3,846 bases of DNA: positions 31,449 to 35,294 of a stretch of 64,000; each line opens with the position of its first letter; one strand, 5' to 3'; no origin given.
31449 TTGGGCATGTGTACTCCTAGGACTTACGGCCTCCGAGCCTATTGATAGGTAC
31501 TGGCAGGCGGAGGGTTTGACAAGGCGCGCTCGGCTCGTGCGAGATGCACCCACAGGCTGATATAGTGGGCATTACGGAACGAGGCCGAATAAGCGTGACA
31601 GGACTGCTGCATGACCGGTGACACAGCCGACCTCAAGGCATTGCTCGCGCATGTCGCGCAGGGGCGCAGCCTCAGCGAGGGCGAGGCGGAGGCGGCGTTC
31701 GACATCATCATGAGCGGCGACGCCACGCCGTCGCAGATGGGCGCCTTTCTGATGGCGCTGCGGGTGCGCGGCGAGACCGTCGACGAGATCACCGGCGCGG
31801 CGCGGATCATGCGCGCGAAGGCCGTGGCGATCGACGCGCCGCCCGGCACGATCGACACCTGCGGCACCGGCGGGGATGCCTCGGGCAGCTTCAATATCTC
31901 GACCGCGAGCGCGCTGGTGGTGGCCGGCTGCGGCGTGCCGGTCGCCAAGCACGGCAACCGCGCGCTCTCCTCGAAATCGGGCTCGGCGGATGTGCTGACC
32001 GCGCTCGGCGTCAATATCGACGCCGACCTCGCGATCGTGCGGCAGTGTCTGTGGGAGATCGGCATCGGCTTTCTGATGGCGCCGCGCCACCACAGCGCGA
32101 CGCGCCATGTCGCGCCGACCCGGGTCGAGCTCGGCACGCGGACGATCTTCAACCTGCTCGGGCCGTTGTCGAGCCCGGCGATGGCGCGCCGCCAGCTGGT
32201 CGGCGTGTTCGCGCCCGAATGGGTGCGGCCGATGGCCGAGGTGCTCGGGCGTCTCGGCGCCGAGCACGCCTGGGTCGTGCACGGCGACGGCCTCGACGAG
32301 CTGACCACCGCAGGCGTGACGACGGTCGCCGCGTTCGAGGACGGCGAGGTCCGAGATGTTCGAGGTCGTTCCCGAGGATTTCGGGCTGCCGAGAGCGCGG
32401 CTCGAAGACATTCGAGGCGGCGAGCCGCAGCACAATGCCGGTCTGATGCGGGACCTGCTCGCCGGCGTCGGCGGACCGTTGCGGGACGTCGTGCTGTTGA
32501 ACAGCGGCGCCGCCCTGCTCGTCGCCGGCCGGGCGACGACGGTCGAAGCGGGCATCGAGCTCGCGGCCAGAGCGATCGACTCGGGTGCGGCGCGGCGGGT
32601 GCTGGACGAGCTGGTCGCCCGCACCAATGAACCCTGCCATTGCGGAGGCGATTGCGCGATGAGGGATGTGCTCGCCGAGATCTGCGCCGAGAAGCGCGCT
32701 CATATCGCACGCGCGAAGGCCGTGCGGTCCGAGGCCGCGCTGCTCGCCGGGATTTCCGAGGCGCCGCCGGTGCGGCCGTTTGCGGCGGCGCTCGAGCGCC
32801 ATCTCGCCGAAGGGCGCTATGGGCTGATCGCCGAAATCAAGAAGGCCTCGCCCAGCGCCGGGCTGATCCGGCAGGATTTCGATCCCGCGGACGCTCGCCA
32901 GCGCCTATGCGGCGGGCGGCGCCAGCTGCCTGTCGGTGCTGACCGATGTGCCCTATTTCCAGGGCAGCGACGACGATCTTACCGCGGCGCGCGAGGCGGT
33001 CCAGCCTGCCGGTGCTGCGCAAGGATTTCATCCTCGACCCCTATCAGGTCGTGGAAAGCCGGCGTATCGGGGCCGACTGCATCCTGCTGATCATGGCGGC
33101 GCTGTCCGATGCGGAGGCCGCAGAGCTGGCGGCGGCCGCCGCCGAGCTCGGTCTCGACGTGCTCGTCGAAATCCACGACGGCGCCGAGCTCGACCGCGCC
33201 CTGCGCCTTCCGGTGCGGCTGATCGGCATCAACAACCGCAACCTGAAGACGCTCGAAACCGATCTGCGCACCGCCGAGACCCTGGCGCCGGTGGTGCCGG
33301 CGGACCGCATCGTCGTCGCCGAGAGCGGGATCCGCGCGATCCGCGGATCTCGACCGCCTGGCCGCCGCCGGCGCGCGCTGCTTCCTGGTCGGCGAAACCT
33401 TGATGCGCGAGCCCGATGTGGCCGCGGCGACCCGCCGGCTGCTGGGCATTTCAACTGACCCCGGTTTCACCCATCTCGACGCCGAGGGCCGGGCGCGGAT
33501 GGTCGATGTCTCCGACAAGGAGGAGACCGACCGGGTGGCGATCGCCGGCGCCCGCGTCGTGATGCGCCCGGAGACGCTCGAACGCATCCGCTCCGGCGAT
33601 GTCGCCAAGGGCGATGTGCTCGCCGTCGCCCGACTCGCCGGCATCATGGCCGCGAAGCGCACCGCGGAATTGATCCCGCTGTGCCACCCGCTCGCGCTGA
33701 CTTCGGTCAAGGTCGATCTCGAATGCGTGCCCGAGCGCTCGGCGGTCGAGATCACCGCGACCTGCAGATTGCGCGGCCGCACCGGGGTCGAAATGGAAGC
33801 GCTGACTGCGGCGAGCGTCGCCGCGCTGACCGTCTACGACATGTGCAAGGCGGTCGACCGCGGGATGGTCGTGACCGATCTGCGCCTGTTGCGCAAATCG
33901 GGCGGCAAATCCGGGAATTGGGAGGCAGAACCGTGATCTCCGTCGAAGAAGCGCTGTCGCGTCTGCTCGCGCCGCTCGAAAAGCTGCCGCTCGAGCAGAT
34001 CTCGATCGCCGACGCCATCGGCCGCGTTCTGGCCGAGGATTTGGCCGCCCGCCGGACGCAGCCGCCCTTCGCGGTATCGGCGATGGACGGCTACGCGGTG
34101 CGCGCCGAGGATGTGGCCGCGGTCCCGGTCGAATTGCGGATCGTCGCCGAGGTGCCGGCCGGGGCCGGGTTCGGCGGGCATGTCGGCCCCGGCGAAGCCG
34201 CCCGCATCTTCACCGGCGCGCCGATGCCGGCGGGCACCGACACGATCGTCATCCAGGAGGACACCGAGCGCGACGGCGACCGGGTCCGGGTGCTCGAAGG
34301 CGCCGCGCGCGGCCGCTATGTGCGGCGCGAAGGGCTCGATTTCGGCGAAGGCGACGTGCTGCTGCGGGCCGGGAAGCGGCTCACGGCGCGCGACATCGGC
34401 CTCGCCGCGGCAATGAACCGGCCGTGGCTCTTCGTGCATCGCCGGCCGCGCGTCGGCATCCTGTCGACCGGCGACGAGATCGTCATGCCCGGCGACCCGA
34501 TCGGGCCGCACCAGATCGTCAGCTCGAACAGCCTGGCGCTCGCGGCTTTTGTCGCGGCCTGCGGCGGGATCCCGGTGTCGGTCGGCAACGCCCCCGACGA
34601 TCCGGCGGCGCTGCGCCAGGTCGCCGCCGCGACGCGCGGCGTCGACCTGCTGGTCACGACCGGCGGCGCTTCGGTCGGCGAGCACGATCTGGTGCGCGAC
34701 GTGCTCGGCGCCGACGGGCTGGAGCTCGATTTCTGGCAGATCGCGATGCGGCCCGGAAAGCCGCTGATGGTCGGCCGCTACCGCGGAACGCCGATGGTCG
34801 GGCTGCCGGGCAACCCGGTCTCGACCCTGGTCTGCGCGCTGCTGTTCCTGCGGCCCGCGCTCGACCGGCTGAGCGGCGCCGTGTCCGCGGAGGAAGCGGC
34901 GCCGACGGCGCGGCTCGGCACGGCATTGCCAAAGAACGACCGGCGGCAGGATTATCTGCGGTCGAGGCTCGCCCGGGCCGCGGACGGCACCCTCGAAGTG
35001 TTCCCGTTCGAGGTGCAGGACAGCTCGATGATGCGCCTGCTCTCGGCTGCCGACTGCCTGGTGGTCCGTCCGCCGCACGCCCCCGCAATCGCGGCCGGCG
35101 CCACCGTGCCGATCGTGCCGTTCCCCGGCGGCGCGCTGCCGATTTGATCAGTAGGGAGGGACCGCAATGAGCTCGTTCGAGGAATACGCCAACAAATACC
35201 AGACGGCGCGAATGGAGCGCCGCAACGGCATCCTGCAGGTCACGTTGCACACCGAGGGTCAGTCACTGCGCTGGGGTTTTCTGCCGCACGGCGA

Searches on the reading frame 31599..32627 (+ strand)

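Call 16: search_protein_families(library=pfam, proteins=[window:31599-32627:+], max_evalue=0.001)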
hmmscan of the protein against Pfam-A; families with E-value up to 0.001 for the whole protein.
window:31599-32627:+ (343 aa): 2 families
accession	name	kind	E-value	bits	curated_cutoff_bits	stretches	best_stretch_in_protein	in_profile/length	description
PF00591.27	Glycos_transf_3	-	4.5e-68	230.1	27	1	84-254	4-174/253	Glycosyl transferase family, a/b domain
PF02885.22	Glycos_trans_3N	-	2.8e-24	85.1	26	1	14-75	2-63/63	Glycosyl transferase family, helical bundle domain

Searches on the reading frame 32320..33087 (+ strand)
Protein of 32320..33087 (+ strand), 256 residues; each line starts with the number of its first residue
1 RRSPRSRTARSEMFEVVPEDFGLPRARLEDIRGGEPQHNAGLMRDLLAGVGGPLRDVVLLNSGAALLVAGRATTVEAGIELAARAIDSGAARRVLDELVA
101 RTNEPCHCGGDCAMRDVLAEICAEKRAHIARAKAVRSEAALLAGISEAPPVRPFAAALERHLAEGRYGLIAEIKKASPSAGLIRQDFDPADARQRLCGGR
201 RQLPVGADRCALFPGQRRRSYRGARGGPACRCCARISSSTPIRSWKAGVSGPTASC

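Call 16: search_protein_families(library=pfam, proteins=[window:32320-33087:+], max_evalue=0.001)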
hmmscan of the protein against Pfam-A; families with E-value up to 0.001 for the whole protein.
window:32320-33087:+ (256 aa): 2 families
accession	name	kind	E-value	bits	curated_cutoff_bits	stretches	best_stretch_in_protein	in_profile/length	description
PF00591.27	Glycos_transf_3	-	2.3e-15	57.4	27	1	10-91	170-252/253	Glycosyl transferase family, a/b domain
PF00218.27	IGPS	-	1e-12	48.2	27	1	118-192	1-73/254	Indole-3-glycerol phosphate synthase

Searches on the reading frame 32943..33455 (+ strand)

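Call 16: search_protein_families(library=pfam, proteins=[window:32943-33455:+], max_evalue=0.001)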
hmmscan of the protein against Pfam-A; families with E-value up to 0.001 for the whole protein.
window:32943-33455:+ (171 aa): 1 family
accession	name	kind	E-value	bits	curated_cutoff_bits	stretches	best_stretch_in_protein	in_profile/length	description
PF00218.27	IGPS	-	1.3e-45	156.1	27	1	13-132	101-220/254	Indole-3-glycerol phosphate synthase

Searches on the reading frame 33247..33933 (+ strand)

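Call 16: search_protein_families(library=pfam, proteins=[window:33247-33933:+], max_evalue=0.001)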
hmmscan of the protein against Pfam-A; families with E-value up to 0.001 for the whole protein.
window:33247-33933:+ (229 aa): 2 families
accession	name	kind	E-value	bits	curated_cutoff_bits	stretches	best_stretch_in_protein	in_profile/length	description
PF01967.27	MoaC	-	3.7e-59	199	27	1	85-220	1-136/136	MoaC family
PF00218.27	IGPS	-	0.00022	20.9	27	1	28-65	217-254/254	Indole-3-glycerol phosphate synthase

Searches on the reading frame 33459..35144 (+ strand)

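Call 34: search_protein_families(library=pfam, proteins=[window:33459-35144:+], max_evalue=0.001)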
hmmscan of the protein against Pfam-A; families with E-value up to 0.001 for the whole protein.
window:33459-35144:+ (562 aa): 3 families
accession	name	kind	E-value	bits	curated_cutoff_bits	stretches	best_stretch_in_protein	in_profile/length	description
PF03453.22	MoeA_N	-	4.3e-44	150.4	30.8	1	160-319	1-159/160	MoeA N-terminal region (domain I and II)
PF00994.29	MoCF_biosynth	-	4.8e-26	91.6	26.6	1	333-469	1-143/144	Probable molybdopterin binding domain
PF03454.20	MoeA_C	-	1.5e-14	54.4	22.1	1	483-555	1-72/72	MoeA C-terminal region (domain IV)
